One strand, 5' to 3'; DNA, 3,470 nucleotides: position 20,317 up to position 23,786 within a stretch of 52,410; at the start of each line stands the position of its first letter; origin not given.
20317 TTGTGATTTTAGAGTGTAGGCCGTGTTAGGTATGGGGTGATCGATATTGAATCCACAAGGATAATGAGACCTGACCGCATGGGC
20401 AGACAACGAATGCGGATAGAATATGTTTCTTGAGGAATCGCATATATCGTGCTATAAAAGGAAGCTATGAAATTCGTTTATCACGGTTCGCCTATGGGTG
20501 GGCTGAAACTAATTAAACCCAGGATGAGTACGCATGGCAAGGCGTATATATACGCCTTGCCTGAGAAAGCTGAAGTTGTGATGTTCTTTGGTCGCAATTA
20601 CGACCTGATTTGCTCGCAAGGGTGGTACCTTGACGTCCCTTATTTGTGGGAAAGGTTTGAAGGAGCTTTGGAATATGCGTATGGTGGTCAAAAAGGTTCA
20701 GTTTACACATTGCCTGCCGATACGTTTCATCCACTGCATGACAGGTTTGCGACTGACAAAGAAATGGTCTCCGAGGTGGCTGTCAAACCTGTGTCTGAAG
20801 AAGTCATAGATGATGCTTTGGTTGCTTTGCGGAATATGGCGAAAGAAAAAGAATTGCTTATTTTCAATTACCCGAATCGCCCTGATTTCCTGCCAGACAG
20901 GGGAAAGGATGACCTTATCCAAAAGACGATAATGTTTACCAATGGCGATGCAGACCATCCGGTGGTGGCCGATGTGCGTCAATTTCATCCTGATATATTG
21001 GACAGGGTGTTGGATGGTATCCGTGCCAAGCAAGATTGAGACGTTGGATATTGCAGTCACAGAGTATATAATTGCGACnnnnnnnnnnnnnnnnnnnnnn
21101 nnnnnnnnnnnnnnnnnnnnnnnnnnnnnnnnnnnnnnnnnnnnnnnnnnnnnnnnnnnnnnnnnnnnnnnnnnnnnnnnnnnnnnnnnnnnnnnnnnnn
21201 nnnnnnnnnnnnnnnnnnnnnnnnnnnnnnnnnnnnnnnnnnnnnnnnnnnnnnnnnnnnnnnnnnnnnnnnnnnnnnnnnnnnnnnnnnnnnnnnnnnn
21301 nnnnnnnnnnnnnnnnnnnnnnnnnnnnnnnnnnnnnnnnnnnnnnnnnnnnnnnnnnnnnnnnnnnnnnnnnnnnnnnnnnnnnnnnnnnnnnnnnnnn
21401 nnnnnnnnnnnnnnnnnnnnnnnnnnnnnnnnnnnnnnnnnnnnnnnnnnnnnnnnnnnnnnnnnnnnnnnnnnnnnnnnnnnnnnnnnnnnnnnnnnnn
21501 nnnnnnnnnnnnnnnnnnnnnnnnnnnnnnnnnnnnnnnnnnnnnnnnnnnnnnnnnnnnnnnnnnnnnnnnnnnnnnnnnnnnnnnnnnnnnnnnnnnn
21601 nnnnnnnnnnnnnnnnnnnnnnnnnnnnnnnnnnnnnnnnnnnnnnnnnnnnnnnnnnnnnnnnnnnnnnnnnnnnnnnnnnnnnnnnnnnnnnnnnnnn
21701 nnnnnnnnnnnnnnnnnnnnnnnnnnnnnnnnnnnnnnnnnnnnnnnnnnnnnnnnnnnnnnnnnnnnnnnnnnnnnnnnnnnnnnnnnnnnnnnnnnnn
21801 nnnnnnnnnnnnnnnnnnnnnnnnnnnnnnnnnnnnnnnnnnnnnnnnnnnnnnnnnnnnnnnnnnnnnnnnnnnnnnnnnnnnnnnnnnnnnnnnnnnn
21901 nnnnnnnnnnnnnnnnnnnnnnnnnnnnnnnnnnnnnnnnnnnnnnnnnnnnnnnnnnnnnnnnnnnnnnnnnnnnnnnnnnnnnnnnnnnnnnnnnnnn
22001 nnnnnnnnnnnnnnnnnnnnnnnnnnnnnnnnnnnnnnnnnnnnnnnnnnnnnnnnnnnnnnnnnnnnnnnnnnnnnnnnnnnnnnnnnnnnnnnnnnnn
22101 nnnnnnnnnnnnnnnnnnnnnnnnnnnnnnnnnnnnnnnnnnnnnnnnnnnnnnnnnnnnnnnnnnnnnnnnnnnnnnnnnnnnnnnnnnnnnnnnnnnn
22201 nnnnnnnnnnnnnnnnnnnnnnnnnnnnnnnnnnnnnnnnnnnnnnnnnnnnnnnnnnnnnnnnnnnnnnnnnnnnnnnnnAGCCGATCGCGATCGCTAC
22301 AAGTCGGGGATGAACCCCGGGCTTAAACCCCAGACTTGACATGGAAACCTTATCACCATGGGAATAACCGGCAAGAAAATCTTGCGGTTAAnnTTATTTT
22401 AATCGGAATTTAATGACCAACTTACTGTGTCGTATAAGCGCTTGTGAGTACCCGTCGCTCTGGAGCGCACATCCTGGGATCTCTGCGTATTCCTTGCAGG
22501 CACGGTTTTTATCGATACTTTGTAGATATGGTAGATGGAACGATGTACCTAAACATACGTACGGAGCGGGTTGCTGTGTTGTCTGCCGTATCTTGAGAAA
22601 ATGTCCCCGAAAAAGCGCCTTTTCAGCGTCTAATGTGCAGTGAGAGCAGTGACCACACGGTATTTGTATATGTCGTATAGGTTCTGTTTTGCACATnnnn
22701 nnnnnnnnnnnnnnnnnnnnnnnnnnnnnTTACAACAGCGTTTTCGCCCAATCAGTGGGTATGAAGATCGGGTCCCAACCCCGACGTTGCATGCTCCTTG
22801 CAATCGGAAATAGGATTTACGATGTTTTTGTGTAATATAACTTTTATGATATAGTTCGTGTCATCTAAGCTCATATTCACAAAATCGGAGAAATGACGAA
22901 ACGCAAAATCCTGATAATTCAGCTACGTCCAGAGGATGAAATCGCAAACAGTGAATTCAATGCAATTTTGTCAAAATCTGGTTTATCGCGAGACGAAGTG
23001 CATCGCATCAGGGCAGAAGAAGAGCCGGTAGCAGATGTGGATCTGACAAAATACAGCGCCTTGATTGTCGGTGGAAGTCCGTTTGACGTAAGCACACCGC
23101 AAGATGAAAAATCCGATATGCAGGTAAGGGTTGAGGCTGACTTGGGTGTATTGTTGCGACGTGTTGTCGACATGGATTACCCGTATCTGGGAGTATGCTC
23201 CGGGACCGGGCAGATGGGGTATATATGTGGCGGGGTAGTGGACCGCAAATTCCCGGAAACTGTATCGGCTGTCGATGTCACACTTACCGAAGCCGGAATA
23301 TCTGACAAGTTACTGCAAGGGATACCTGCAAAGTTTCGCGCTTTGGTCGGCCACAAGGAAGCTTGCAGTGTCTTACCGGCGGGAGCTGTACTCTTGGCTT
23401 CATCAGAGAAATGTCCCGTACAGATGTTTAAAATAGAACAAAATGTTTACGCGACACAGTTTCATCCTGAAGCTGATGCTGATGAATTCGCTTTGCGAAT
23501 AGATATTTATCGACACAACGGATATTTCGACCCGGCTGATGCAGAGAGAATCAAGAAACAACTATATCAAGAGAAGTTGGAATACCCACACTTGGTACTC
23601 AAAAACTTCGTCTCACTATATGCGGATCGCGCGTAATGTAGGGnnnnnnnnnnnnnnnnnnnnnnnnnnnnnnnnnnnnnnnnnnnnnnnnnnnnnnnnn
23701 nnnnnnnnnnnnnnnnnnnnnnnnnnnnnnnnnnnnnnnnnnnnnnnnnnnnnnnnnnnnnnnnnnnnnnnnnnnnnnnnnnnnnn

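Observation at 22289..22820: Element B aligns to element A with zero indels over more than 500 nt despite about 60% central identity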

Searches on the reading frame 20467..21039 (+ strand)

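Call 68: search_protein_families(library=pfam, proteins=[window:20467-21039:+], max_evalue=0.001)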
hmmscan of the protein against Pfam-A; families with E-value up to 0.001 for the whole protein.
window:20467-21039:+ (190 aa): 1 family
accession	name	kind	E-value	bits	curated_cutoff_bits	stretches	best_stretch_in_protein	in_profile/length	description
PF21820.2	DUF6886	-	0.00086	19.4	27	0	79-124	90-132/164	Family of unknown function (DUF6886)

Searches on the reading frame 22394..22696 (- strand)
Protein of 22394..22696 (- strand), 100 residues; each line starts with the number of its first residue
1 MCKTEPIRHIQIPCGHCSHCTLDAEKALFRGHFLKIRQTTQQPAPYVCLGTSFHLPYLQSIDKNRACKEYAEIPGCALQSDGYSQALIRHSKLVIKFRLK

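Call 86: find_encoding_contigs(protein=window:22394-22696:-, flank=5000, max_places=10)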
Protein window:22394-22696:- (100 aa): no gene with exactly this product is on record in the collection.

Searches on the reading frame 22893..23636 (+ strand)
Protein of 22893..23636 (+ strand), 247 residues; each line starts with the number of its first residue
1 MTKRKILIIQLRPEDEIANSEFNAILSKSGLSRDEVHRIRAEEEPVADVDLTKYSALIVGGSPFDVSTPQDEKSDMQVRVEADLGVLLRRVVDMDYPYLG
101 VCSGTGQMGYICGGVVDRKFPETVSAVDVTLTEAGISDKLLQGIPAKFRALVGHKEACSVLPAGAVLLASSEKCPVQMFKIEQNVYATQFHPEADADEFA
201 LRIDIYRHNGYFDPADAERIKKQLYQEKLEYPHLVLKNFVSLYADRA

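Call 13: find_encoding_contigs(protein=window:22893-23636:+, flank=10000, max_places=10)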
Protein window:22893-23636:+ (247 aa): 6 contigs read that carry it; 5 places shown.
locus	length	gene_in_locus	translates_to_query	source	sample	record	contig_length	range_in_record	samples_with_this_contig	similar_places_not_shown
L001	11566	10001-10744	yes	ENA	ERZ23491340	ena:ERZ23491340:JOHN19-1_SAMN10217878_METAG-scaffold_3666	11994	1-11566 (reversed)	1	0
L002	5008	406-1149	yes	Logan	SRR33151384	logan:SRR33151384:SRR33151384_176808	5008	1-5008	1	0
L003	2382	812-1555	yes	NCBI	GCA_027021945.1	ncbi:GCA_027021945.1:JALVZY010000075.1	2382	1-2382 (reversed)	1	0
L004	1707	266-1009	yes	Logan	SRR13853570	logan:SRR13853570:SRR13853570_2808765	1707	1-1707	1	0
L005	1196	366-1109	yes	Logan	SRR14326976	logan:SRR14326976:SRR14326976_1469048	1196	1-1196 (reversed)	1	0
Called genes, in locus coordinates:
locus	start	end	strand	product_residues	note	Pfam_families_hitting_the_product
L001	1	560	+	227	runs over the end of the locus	PF13489:Methyltransf_23, PF01209:Ubie_methyltran (weak), PF13847:Methyltransf_31, PF08241:Methyltransf_11, PF08242:Methyltransf_12, PF13649:Methyltransf_25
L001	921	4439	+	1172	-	PF13750:Big_3_3 (faint), PF15418:DUF4625 (faint), PF07495:Y_Y_Y (faint), PF12245:Big_3_2 (faint), PF22352:K319L-like_PKD (faint), PF00801:PKD (faint), PF19077:Big_13, PF18911:PKD_4 (weak)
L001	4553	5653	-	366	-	-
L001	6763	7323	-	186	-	PF00440:TetR_N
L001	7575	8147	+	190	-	-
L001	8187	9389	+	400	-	PF07690:MFS_1, PF05977:MFS_3 (faint)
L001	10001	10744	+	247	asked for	PF00117:GATase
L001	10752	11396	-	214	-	PF00578:AhpC-TSA, PF08534:Redoxin, PF10417:1-cysPrx_C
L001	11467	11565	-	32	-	?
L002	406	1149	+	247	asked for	PF00117:GATase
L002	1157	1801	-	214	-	PF00578:AhpC-TSA, PF08534:Redoxin, PF10417:1-cysPrx_C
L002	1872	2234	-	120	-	PF12732:YtxH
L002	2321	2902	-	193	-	-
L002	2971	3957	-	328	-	PF00005:ABC_tran, PF13304:AAA_21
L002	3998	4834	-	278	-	PF06182:ABC2_membrane_6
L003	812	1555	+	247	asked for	PF00117:GATase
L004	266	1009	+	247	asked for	PF00117:GATase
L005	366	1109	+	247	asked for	PF00117:GATase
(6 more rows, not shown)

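Call 27: find_homologous_proteins(query=window:22893-23636:+, max_evalue=1e-20)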
Query window:22893-23636:+ (247 aa): 4890 proteins with E <= 1e-20 among 6165 candidates; the best 120 are listed.
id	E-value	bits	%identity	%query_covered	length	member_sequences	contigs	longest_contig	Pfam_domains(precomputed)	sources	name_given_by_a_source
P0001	5.9e-155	532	98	100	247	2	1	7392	PF00117.35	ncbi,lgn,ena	-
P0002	5.4e-89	316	58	98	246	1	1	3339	PF00117.35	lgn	-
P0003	2.3e-87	311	56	97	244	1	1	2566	PF00117.35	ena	-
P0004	6.8e-87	309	55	97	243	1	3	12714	PF00117.35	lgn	-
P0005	1.1e-84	302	55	97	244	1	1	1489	PF00117.35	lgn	-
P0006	2.4e-84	301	56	98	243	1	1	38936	PF00117.35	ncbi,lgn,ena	-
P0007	7.1e-84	299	56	98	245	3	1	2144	PF00117.35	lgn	-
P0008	9.4e-84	299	55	97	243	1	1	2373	PF00117.35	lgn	-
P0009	1.6e-83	298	56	98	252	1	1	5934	PF00117.35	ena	-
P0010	5.4e-83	296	56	97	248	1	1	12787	PF00117.35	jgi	jgi:GMP synthase (glutamine-hydrolysing)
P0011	1.4e-82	295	54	99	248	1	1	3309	PF00117.35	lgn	-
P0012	3.8e-82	293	53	97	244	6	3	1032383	PF00117.35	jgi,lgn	jgi:GMP synthase (glutamine-hydrolysing)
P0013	7.1e-82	293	57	97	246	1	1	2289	PF00117.35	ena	-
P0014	1.1e-81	292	56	97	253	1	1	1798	PF00117.35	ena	-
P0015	1.4e-81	292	56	96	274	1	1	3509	PF00117.35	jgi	jgi:GMP synthase (glutamine-hydrolysing)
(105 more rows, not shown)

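Call 28: find_encoding_contigs(protein=P0001, flank=10000, max_places=10)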
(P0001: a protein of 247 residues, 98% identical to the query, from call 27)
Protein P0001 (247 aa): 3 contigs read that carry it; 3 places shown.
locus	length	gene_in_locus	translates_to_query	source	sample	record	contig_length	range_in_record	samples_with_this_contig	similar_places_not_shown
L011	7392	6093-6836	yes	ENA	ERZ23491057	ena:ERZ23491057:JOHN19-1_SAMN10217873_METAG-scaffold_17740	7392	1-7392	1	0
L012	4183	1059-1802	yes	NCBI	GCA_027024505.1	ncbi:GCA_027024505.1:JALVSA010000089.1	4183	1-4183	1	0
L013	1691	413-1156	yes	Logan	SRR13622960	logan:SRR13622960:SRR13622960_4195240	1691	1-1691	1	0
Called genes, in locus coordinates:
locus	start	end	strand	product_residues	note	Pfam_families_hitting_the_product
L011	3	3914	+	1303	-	?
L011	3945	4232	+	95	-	-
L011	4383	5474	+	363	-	PF05977:MFS_3 (weak), PF07690:MFS_1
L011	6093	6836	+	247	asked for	PF00117:GATase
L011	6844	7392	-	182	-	?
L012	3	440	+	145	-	?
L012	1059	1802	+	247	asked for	PF00117:GATase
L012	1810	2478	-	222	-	PF00578:AhpC-TSA, PF08534:Redoxin, PF10417:1-cysPrx_C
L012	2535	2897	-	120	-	PF12732:YtxH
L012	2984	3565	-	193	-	-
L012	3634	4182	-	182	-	?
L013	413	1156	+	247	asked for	PF00117:GATase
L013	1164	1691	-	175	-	?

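Call 55: find_encoding_contigs(protein=P0006, flank=10000, max_places=3)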
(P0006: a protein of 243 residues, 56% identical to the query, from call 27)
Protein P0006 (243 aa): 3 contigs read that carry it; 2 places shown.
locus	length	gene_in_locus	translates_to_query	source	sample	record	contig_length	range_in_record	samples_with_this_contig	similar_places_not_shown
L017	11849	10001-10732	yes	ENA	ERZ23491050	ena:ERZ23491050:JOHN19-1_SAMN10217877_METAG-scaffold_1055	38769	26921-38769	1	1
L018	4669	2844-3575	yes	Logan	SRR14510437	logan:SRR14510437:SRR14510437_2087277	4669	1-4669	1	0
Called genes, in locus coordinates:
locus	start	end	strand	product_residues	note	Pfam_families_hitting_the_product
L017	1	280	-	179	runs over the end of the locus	PF00466:Ribosomal_L10, PF27436:RL10_C (faint)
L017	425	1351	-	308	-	PF00687:Ribosomal_L1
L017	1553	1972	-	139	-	PF03946:Ribosomal_L11_N, PF00298:Ribosomal_L11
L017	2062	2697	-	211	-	PF02357:NusG, PF00467:KOW (weak)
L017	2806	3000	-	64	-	PF00584:SecE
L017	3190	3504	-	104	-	-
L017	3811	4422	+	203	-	PF02163:Peptidase_M50 (weak)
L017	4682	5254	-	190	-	PF03848:TehB, PF05175:MTS, PF13489:Methyltransf_23, PF13847:Methyltransf_31, PF08241:Methyltransf_11, PF08242:Methyltransf_12, PF13649:Methyltransf_25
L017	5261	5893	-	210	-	PF00561:Abhydrolase_1 (faint), PF06821:Ser_hydrolase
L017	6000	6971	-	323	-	PF14257:DUF4349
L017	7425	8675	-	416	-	-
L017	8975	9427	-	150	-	-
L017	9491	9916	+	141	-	-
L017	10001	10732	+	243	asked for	PF00117:GATase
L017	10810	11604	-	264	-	PF13302:Acetyltransf_3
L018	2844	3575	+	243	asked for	PF00117:GATase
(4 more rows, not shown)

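Call 56: find_encoding_contigs(protein=P0004, flank=10000, max_places=3)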
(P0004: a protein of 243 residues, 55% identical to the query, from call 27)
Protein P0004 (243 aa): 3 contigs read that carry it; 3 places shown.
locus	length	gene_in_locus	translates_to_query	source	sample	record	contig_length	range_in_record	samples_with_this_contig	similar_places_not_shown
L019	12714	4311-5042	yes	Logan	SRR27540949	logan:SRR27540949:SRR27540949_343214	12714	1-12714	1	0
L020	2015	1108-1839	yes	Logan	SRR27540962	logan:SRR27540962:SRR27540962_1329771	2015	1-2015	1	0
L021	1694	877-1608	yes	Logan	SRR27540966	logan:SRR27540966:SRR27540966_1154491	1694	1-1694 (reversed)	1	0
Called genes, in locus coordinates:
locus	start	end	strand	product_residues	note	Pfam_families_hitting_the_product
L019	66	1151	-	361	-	PF03462:PCRF, PF00472:RF-1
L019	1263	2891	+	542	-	PF01943:Polysacc_synt, PF13440:Polysacc_synt_3 (weak)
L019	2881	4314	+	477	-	PF08245:Mur_ligase_M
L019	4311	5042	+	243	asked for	PF00117:GATase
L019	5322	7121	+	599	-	PF00753:Lactamase_B, PF12706:Lactamase_B_2, PF22505:RNase_J_b_CASP, PF07521:RMMBL, PF17770:RNase_J_C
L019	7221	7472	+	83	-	-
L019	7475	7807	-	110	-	-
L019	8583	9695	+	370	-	PF00712:DNA_pol3_beta, PF02767:DNA_pol3_beta_2 (weak), PF00712:DNA_pol3_beta, PF02767:DNA_pol3_beta_2, PF02768:DNA_pol3_beta_3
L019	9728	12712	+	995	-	?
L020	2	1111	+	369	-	?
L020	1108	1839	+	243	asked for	PF00117:GATase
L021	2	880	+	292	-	?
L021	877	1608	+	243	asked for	PF00117:GATase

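Call 78: list_cluster_members(proteins=[window:22893-23636:+, window:8539-9330:-, window:38648-40180:-])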
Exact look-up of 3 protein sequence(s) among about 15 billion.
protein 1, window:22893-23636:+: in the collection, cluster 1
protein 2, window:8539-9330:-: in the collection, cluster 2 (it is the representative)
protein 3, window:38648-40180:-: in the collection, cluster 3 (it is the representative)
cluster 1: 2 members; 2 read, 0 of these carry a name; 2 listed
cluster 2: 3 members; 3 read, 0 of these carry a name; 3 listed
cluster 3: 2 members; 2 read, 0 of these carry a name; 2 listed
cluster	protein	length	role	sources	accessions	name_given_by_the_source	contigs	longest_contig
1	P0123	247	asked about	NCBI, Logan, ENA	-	-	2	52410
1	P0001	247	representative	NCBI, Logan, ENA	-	-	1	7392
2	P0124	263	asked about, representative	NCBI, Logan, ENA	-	-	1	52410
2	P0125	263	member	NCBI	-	-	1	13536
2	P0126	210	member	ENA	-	-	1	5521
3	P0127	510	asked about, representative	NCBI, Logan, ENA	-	-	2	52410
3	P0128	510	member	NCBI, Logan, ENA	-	-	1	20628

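Call 88: find_encoding_contigs(protein=P0128, flank=10000, max_places=4)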
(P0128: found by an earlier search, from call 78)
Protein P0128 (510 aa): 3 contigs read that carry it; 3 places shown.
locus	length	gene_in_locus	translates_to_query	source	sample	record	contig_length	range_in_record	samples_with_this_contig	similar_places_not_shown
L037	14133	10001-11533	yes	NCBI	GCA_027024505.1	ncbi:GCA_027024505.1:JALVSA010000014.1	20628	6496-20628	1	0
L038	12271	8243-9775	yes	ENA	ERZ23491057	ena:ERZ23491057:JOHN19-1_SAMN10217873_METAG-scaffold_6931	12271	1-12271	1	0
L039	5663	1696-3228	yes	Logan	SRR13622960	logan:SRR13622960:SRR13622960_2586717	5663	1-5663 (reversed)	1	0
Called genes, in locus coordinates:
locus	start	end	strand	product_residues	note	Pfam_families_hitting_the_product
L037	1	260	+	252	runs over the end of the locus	-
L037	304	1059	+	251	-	PF06560:GPI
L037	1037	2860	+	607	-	-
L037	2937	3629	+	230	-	-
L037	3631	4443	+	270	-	-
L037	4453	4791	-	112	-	PF13560:HTH_31 (weak), PF12844:HTH_19, PF01381:HTH_3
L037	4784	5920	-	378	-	-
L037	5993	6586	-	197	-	PF00254:FKBP_C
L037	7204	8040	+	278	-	-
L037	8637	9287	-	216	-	PF00561:Abhydrolase_1 (weak), PF06821:Ser_hydrolase, PF12146:Hydrolase_4 (weak)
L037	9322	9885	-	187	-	PF01245:Ribosomal_L19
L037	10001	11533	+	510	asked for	PF01676:Metalloenzyme, PF06415:iPGM_N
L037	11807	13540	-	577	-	PF00587:tRNA-synt_2b, PF04073:tRNA_edit, PF03129:HGTP_anticodon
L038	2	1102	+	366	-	?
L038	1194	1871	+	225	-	-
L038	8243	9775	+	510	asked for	PF01676:Metalloenzyme, PF06415:iPGM_N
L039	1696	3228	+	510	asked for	PF01676:Metalloenzyme, PF06415:iPGM_N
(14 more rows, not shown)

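Call 93: search_protein_families(library=pfam, proteins=[L037:7060-8040:+], max_evalue=1)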
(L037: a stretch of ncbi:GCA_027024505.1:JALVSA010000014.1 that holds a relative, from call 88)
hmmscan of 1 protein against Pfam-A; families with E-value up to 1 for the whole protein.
L037:7060-8040:+ (326 aa): 13 families
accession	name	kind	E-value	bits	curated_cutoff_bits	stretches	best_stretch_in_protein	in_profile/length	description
PF03811.18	Zn_ribbon_InsA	-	0.00037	20.6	26.1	1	12-39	7-34/35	InsA N-terminal domain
PF01610.23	DDE_Tnp_ISL3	-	0.0038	17.5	23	0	237-295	185-231/240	Transposase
PF09723.15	Zn_ribbon_8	-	0.0068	16.8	34.4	0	34-45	6-17/41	Zinc ribbon domain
PF00872.24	Transposase_mut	-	0.011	15.1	21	1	117-223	192-302/379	Transposase, Mutator family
PF23451.1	Zn_ribbon_PaaD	-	0.027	14.6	27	1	8-43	12-49/53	PaaD zinc beta ribbon domain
PF00096.32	zf-C2H2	-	0.067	14.1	25.2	1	34-49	1-16/23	Zinc finger, C2H2 type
PF04777.18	Evr1_Alr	-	0.097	13.5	27.6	1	159-189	26-56/93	Erv1 / Alr family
PF13408.12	Zn_ribbon_recom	-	0.12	13.2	25.3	1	12-54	7-49/58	Recombinase zinc beta ribbon domain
PF00130.28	C1_1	-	0.16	12.3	26.5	1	4-43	3-38/53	Phorbol esters/diacylglycerol binding domain (C1 domain)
PF08790.17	zf-LYAR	-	0.18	12.1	20.7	1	34-46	1-13/28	LYAR-type C2HC zinc finger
PF23455.1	DUF7129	-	0.26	11.5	30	0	5-19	22-36/45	Domain of unknown function (DUF7129)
PF24444.1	DUF7563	-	0.34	10.9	27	1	11-41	2-34/39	Family of unknown function (DUF7563)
PF13894.12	zf-C2H2_4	-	0.61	11.4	27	1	34-50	1-19/24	C2H2-type zinc finger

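Call 94: search_protein_families(library=ncbifam, proteins=[L037:7060-8040:+], max_evalue=1)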
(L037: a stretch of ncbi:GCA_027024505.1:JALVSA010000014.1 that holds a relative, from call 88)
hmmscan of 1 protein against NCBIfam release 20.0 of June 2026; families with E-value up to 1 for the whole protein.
L037:7060-8040:+ (326 aa): 13 families
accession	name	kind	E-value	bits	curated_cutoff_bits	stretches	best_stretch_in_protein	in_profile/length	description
NF048019.1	IS256_Zn_var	equivalog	2.7e-82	276.4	150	1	15-309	2-301/304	IS256 family transposase, variant Zn-binding type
NF033544.1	transpos_IS1249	exception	9.3e-45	153.4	300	1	11-308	2-321/382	IS1249 family transposase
NF050000.1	IS1_IS1595_Zn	domain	6.3e-10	39.5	28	1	13-45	1-33/34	IS1/IS1595 family N-terminal zinc-binding domain-containing protein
NF048018.1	IS256_N_4Cys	domain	2.6e-09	37.5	27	1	12-43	1-31/31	transposase-like zinc-binding domain-containing protein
NF033558.1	transpos_IS1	equivalog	1.3e-06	28.4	100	1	13-53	1-41/199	IS1 family transposase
NF033543.2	transpos_IS256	equivalog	1.3e-06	27.7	150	1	130-299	164-325/338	IS256 family transposase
TIGR02605.1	CxxC_CxxC_SSSS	subfamily_domain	0.0023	18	31.3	1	3-23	20-39/52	FmdB family zinc ribbon protein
NF033550.5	transpos_ISL3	equivalog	0.0072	15.4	180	0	32-171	48-199/370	ISL3 family transposase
TIGR03655.1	anti_R_Lar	subfamily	0.058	13.7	39.6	1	11-44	2-39/55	Lar family restriction alleviation protein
NF047912.1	ECs_2282_CxxC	subfamily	0.079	12.9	37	1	12-51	4-45/60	ECs_2282 family putative zinc-binding protein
NF011481.0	PRK14890.1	equivalog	0.19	11.8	61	1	7-39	24-56/61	putative Zn-ribbon RNA-binding protein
NF041201.1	recomb_XisF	equivalog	0.29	10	375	1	12-69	299-354/465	fdxN element excision recombinase XisF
NF038384.1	zinc_YnfU_fam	subfamily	0.41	10.3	36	1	3-46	9-51/52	YnfU family zinc-binding protein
